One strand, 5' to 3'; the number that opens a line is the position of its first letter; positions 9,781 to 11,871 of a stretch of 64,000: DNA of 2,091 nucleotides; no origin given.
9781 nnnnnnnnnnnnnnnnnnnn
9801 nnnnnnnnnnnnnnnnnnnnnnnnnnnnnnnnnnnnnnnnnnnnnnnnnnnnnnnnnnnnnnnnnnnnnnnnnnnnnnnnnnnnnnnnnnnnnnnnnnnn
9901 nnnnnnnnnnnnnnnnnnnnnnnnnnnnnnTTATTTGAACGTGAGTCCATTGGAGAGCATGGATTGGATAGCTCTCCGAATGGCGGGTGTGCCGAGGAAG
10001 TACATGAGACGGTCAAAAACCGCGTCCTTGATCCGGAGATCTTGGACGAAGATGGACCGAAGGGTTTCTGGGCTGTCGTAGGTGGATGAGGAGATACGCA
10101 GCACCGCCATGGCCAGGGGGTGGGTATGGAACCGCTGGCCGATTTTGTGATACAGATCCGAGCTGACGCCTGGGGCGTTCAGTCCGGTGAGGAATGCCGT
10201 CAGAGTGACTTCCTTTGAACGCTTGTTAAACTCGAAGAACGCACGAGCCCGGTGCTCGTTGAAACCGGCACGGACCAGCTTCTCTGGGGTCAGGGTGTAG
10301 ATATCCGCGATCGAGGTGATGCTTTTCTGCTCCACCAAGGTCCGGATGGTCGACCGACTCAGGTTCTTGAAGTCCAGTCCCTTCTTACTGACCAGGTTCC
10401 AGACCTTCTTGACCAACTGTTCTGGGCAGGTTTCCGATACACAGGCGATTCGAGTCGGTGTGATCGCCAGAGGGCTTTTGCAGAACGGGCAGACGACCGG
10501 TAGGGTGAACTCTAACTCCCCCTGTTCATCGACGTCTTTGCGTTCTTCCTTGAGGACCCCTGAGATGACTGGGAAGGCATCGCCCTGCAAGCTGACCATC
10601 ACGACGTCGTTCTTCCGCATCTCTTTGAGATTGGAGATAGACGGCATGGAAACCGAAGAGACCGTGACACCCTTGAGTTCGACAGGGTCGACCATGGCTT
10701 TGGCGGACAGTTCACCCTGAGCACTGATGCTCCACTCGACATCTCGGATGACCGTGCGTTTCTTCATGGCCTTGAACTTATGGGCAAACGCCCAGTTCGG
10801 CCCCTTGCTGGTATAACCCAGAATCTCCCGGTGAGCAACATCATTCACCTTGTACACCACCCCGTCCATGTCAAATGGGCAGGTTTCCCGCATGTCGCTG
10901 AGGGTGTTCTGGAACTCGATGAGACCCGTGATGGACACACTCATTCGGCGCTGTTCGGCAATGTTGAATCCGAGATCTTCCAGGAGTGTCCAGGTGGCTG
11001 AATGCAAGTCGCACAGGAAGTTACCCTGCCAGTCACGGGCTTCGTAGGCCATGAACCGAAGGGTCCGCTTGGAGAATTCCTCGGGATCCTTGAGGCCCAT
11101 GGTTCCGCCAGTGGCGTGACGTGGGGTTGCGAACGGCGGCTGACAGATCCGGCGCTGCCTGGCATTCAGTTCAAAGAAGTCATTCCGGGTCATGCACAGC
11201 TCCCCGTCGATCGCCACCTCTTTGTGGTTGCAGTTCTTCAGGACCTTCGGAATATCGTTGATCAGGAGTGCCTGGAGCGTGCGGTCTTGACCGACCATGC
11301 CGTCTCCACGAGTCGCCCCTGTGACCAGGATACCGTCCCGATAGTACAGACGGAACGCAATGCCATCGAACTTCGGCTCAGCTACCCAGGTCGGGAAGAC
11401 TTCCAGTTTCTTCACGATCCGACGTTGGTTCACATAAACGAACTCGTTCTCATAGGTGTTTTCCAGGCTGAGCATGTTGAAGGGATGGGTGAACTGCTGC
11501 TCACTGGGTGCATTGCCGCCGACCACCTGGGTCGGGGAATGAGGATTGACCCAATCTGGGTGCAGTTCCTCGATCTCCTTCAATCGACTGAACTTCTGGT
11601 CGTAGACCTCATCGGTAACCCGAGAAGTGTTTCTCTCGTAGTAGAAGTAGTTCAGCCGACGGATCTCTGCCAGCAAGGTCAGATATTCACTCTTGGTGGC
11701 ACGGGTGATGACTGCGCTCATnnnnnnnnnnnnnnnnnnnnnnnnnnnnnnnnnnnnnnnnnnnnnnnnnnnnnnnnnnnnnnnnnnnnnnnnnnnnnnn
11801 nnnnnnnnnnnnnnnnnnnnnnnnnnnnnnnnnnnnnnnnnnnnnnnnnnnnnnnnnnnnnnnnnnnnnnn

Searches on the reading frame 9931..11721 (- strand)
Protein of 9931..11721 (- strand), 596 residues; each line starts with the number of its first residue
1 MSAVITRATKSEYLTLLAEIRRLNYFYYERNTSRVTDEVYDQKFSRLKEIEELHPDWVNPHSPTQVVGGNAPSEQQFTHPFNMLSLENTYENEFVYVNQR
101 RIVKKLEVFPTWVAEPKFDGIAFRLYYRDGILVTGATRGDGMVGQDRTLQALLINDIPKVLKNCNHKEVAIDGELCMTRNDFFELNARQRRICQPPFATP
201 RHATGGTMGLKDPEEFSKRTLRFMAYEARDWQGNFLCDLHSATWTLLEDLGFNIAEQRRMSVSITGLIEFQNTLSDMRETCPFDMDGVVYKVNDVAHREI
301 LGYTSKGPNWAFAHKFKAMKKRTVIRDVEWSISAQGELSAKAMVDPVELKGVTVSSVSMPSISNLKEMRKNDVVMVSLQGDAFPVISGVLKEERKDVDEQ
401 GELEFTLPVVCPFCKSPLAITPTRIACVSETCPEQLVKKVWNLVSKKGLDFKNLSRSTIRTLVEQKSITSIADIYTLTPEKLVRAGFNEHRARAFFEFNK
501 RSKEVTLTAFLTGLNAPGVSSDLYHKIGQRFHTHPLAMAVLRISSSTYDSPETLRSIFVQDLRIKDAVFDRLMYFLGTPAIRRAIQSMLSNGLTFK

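Call 44: search_protein_families(library=phrogs, proteins=[window:9931-11721:-], max_evalue=0.00001)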
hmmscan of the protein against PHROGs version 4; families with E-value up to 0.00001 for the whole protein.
window:9931-11721:- (596 aa): 3 families
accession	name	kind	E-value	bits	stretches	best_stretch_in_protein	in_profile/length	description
phrog_3869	-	DNA, RNA and nucleotide metabolism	1.2e-117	395.1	1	9-538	5-524/656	NAD-dependent DNA ligase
phrog_3359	-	DNA, RNA and nucleotide metabolism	7.3e-41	141.5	1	19-389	7-322/325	NAD-dependent DNA ligase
phrog_3498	-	DNA, RNA and nucleotide metabolism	7.8e-11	43.2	1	406-530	4-123/256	NAD-dependent DNA ligase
